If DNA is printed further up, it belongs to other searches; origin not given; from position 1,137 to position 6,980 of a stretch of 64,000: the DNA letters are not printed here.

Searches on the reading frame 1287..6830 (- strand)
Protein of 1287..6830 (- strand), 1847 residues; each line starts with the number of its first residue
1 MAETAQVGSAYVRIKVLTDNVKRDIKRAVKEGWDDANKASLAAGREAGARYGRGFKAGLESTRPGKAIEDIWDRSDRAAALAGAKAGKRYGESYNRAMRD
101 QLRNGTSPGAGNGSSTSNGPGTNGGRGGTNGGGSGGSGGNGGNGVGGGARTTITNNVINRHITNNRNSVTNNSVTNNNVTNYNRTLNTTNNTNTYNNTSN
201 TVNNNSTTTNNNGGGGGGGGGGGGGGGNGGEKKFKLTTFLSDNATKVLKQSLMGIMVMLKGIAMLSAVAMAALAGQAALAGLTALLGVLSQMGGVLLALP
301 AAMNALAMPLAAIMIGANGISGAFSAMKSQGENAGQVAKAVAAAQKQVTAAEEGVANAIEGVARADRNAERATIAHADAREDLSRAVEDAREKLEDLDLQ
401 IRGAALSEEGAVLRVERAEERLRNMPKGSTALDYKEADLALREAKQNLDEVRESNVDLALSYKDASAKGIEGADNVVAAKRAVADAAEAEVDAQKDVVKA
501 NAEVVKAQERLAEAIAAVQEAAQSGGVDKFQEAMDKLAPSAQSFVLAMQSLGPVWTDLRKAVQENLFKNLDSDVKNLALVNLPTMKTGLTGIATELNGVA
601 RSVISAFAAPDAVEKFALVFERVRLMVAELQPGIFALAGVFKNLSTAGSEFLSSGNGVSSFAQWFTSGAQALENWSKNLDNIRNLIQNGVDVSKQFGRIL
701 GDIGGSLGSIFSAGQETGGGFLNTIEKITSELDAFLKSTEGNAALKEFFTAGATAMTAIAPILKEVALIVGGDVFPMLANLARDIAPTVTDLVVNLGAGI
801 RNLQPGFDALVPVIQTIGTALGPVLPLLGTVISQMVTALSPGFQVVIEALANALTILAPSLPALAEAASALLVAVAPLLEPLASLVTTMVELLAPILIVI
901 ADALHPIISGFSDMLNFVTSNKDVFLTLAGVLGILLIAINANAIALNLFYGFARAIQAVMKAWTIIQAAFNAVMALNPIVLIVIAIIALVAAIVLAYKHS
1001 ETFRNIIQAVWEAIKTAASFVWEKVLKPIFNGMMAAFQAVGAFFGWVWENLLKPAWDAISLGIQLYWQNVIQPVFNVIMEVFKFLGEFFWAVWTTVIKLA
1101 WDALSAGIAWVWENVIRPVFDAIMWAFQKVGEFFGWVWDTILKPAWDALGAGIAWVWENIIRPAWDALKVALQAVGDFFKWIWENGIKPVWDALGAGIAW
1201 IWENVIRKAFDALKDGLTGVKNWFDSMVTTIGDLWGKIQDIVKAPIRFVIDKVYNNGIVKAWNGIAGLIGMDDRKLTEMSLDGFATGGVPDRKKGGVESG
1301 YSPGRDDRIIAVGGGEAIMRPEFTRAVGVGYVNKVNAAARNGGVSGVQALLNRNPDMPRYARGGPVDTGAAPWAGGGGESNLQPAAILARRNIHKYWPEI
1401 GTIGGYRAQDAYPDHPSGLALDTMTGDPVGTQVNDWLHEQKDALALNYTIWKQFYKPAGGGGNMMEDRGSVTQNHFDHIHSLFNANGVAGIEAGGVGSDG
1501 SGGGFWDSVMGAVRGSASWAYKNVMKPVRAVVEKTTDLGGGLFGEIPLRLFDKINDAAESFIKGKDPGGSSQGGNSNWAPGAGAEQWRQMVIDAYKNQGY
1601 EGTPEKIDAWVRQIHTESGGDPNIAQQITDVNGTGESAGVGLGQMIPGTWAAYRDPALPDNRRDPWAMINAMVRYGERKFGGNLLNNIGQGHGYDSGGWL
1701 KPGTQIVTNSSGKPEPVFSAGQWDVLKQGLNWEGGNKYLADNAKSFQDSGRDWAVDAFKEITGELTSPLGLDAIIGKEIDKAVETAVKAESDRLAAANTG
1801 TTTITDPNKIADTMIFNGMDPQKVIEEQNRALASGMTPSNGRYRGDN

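Call 22: search_protein_families(library=phrogs, proteins=[window:1287-6830:-], max_evalue=0.001)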
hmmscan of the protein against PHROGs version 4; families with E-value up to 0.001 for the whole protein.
window:1287-6830:- (1847 aa): 26 families (the best 25 are shown)
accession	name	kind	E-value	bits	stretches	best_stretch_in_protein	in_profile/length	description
phrog_6090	-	tail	8.7e-251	836.9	4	202-1104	192-1048/1853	tail length tape measure protein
phrog_4197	-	tail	1.9e-246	822.6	2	244-1148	234-1031/1783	tail length tape measure protein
phrog_7025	-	tail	1e-144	484.9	3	1105-1728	1874-2486/2880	tail length tape measure protein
phrog_971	-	lysis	1.4e-102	346.3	3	1109-1490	586-1014/1338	endolysin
phrog_8927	-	tail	1.9e-82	279.1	4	1126-1341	750-965/1619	tail length tape measure protein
phrog_5448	-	tail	1.2e-77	262.2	1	1190-1724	2192-2733/3103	tail length tape measure protein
phrog_3547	-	tail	1.3e-71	242.9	3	492-770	277-551/1767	tail length tape measure protein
phrog_167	-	tail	1.6e-47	163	2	172-1288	151-1028/1555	tail length tape measure protein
phrog_1272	-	tail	2.7e-37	129.1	2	879-1592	562-1129/1606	tail length tape measure protein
phrog_305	-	tail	2.6e-35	123.4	1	334-1240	52-659/1001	tail length tape measure protein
phrog_9228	-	tail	2.8e-32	113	1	655-1557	410-1029/1425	tail length tape measure protein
phrog_934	-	tail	5.8e-32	111.1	2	330-807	51-523/1988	tail length tape measure protein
phrog_58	-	tail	3.1e-26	93.1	1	903-1290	570-984/1544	tail length tape measure protein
phrog_6435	-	tail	1.2e-21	77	1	506-884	326-692/2090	tail length tape measure protein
phrog_4200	-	tail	5.7e-14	52.5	1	938-1267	177-498/732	tail length tape measure protein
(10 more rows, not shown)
